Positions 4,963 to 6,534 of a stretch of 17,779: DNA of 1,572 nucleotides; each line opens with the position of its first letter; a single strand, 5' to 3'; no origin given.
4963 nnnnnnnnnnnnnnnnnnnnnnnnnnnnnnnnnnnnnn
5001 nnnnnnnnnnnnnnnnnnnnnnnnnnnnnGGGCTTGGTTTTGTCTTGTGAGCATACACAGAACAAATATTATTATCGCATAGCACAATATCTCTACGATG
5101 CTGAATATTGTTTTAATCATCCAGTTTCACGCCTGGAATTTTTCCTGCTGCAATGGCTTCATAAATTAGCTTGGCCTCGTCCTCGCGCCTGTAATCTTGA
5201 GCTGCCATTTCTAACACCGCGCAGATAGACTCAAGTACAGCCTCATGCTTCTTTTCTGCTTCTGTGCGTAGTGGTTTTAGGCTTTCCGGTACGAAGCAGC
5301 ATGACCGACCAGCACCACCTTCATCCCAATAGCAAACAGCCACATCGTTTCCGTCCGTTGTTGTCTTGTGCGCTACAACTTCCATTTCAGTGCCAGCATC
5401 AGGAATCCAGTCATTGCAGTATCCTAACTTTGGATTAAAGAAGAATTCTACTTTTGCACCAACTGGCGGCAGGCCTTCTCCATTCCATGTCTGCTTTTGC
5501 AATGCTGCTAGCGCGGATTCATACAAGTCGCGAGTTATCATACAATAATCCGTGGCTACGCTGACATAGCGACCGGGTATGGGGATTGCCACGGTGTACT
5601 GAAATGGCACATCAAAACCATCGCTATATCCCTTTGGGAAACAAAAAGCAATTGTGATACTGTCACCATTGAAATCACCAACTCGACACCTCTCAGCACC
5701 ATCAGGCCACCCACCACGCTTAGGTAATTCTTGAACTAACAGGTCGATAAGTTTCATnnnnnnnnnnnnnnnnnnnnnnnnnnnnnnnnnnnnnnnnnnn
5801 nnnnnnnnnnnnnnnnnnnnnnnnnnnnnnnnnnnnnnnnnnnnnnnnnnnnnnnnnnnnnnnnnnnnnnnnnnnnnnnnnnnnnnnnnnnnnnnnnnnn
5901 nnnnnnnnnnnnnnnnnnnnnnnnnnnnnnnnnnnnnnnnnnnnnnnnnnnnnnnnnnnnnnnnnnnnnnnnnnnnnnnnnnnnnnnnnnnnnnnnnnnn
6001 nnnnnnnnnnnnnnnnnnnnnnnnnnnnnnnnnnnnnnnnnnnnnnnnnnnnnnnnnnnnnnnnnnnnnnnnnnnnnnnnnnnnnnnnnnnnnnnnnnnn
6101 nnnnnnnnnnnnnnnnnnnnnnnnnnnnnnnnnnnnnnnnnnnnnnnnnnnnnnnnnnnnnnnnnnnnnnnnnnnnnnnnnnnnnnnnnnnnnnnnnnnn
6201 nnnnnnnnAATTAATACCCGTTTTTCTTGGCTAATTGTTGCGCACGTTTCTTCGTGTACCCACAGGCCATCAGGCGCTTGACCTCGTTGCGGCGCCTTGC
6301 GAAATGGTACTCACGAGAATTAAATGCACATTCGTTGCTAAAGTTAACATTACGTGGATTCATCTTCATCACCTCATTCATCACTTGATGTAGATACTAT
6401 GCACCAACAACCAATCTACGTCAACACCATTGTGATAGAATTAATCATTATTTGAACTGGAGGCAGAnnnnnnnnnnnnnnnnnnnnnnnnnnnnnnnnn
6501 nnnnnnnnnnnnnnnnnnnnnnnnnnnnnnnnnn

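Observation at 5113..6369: Four-gene minus-strand operon of unknown function wedged between head morphogenesis and lysis genes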

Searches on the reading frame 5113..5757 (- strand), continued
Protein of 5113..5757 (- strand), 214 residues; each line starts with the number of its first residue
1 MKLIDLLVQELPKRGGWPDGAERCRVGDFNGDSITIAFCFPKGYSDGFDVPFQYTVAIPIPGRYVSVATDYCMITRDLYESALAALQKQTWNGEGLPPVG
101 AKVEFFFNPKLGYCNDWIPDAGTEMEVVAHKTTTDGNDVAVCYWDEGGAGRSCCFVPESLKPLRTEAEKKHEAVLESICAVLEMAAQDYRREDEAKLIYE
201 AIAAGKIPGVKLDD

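Call 76: search_dna_similar(query=L005:3001-3594:+, collection=phages, mode=protein, max_rows=40, rows=spread, max_evalue=0.00001)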
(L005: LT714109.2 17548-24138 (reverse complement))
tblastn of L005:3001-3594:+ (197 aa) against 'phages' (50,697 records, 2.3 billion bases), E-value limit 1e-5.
Records with a match: 150; places in all: 152; records where one place covers at least 80% of the query: 80.
Best place of each record, by identity: >=99% 3; <60% 147.
By first word of the organism name: Salmonella 76; Klebsiella 29; Escherichia 25; Lederbergvirus 2; Pantoea 2; Erwinia 2; Shigella 2; Pectobacterium 2; Serratia 2; Vibrio 2; and 5 more.
By host as written in the record: - 25; Salmonella enterica subsp. enterica serovar Typhimurium 22; Klebsiella pneumoniae 21; Escherichia coli 11; Salmonella sp. 6; Salmonella enterica 5; Salmonella enterica subsp. enterica serovar Enteritidis 4; Klebsiella pneumoniae DA591 4; and 36 more.
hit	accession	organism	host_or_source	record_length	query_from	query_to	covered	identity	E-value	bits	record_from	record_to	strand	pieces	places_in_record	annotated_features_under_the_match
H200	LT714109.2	Lederbergvirus BTP1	Salmonella enterica sub species ...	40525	1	197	100%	100.0%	4e-130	408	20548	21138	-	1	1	hypothetical protein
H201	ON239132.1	Escherichia phage S192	Escherichia coli 192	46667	1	197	100%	35.5%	2e-25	107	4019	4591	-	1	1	hypothetical protein (x2)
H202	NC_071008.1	Pantoea phage PdC23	Pantoea dispersa LMG2603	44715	1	197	100%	33.3%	3e-15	79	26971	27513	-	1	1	hypothetical protein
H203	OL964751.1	Salmonella phage seszw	-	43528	1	197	100%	32.7%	8e-20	92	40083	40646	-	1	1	hypothetical protein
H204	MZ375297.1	Salmonella phage seszw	-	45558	1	197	100%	32.7%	8e-20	92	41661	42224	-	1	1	hypothetical protein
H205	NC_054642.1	Salmonella phage Seszw_1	Salmonella enterica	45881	1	197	100%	32.7%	8e-20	92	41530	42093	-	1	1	hypothetical protein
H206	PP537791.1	Citrobacter phage vB_CfrS_K1M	Citrobacter freundii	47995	1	197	100%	32.6%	1e-16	83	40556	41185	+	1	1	hypothetical protein (x2)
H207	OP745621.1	Salmonella phage INT59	Salmonella sp.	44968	1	197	100%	32.5%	1e-16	82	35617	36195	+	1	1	hypothetical protein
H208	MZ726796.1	Escherichia phage vB_EcoS_ASO78B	Escherichia coli O78 Strain ECL23026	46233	1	197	100%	31.3%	5e-13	72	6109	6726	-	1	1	hypothetical protein (x2)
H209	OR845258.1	Escherichia phage ECO95 1-6-1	Escherichia coli O157:H7 ATCC 43895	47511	1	197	100%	31.0%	9e-14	74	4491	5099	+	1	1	record has no annotation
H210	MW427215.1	Salmonella phage vB_SpuS_NX263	Salmonella enterica subsp. enterica ...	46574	1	197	100%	30.1%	3e-11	67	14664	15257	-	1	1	hypothetical protein (x2)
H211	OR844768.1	Escherichia phage ECO111 5-P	Escherichia coli O111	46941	1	197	100%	29.8%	2e-14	77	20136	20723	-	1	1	record has no annotation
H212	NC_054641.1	Salmonella virus KFS-SE2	Salmonella enterica subsp. enterica ...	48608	1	197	100%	28.9%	2e-11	68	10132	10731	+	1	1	hypothetical protein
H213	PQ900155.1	Escherichia phage vB_Eco_CWW26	waste water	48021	1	197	100%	28.4%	4e-10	64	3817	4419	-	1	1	hypothetical protein (x2)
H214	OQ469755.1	Salmonella phage vB_SenS_ST1UNAM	Salmonella sp.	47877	1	197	100%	28.3%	1e-9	62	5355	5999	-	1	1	hypothetical protein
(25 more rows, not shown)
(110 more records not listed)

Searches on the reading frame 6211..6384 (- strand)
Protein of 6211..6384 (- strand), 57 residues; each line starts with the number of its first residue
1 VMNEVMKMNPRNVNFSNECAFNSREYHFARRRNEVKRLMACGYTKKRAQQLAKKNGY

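Call 5: search_protein_families(library=pfam, proteins=[window:6211-6384:-], max_evalue=1)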
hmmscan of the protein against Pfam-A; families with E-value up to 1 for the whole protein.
window:6211-6384:- (57 aa): 0 families

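Call 6: search_protein_families(library=phrogs, proteins=[window:6211-6384:-], max_evalue=0.1)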
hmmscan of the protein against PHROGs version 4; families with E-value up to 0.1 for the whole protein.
window:6211-6384:- (57 aa): 1 family
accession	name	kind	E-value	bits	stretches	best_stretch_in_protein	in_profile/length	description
phrog_10552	-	unknown function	0.048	14.6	1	27-45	7-25/52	-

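Call 18: search_protein_families(library=ncbifam, proteins=[window:6211-6384:-], max_evalue=1)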
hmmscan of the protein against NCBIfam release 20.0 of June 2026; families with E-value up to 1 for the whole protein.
window:6211-6384:- (57 aa): 1 family
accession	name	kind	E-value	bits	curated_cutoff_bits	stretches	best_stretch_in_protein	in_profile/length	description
NF006687.0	PRK09234.1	equivalog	0.11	10.6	1018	1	6-36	528-558/849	bifunctional FO biosynthesis protein CofGH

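Call 19: search_protein_families(library=padloc, proteins=[window:6211-6384:-], max_evalue=1)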
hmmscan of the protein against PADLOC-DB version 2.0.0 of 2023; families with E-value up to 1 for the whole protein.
window:6211-6384:- (57 aa): 0 families

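Call 62: search_dna_similar(query=window:6211-6363:-, collection=phages, mode=protein, max_rows=30, rows=spread, max_evalue=0.01)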
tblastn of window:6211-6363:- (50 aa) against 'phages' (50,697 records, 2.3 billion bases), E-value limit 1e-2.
Records with a match: 9; places in all: 9; records where one place covers at least 80% of the query: 9.
Best place of each record, by identity: 60-80% 3; <60% 6.
By first word of the organism name: Klebsiella 5; Escherichia 3; Sashavirus 1.
By host as written in the record: Klebsiella pneumoniae 3; Klebsiella pneumoniae BU9 1; Multidrug resistant Escherichia coli 1; Escherichia coli O78 Strain ECL23026 1; - 1; Escherichia coli 1; Klebsiella pneumoniae KP13 1.
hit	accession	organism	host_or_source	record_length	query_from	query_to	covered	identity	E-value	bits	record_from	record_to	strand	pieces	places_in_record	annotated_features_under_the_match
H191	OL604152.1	Klebsiella phage vB_KpnS-Carvaje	Klebsiella pneumoniae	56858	1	50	100%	60.0%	7e-11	60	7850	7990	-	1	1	hypothetical protein (x2)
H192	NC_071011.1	Klebsiella phage vB_KpnS-Carvaje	Klebsiella pneumoniae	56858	1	50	100%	60.0%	7e-11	60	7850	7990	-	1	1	hypothetical protein (x2)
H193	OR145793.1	Klebsiella phage Kpn BU9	Klebsiella pneumoniae BU9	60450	1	50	100%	60.0%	7e-11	60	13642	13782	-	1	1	hypothetical protein (x2)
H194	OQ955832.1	Escherichia phage vB_EcoS_PJ16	Multidrug resistant Escherichia coli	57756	1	50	100%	58.0%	1e-11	62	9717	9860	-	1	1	PJ16_023: hypothetical protein | PJ16_024: hypothetical protein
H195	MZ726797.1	Escherichia phage vB_EcoS_AVIO78A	Escherichia coli O78 Strain ECL23026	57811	1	50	100%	58.0%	6e-11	60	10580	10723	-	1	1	hypothetical protein (x2)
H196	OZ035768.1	Sashavirus 536P12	-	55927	1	50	100%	58.0%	4e-10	58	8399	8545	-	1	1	record has no annotation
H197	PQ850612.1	Escherichia phage KarinMuster_Bas82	Escherichia coli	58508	1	50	100%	56.0%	1e-10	59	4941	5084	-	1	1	hypothetical protein (x2)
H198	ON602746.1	Klebsiella phage VLCpiS10a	Klebsiella pneumoniae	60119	1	50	100%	50.0%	5e-7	49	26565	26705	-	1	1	hypothetical protein (x2)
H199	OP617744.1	Klebsiella phage KP13-27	Klebsiella pneumoniae KP13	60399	1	50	100%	50.0%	5e-7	49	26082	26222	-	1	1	hypothetical protein (x2)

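Call 63: get_annotated_region(hit=H197, flank=3500)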
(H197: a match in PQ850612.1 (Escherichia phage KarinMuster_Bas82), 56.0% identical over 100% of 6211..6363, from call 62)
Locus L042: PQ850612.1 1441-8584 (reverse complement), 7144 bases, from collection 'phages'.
description: Escherichia phage KarinMuster_Bas82, complete genome.
organism: Escherichia phage KarinMuster_Bas82 (NCBI taxid 3398420)
taxonomy: Viruses; Duplodnaviria; Heunggongvirae; Uroviricota; Caudoviricetes
host: Escherichia coli; source: Rhine water; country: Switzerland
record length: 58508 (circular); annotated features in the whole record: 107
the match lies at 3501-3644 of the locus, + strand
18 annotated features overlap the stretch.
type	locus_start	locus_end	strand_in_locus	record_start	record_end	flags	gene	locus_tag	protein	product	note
CDS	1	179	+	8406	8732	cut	-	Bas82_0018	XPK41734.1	hypothetical protein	-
CDS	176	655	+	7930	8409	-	-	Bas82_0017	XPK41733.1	hypothetical protein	-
CDS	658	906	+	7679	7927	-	-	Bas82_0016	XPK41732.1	hypothetical protein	-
CDS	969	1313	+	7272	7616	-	-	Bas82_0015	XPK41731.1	hypothetical protein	-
CDS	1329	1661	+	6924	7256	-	-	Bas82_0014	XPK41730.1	hypothetical protein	-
CDS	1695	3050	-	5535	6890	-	-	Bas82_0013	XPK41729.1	portal protein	head and packaging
CDS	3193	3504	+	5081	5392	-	-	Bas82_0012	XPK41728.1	hypothetical protein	-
CDS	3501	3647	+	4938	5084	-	-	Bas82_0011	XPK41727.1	hypothetical protein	-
CDS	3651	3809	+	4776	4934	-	-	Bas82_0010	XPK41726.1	hypothetical protein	-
CDS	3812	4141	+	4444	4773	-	-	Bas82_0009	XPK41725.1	hypothetical protein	-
CDS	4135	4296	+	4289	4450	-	-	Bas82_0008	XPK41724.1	hypothetical protein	-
CDS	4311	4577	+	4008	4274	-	-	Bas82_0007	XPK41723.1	hypothetical protein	-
CDS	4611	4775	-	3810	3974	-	-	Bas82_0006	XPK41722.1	hypothetical protein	-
CDS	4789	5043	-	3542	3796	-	-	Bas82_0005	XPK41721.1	hypothetical protein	-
CDS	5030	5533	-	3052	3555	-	-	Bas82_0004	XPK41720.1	hypothetical protein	-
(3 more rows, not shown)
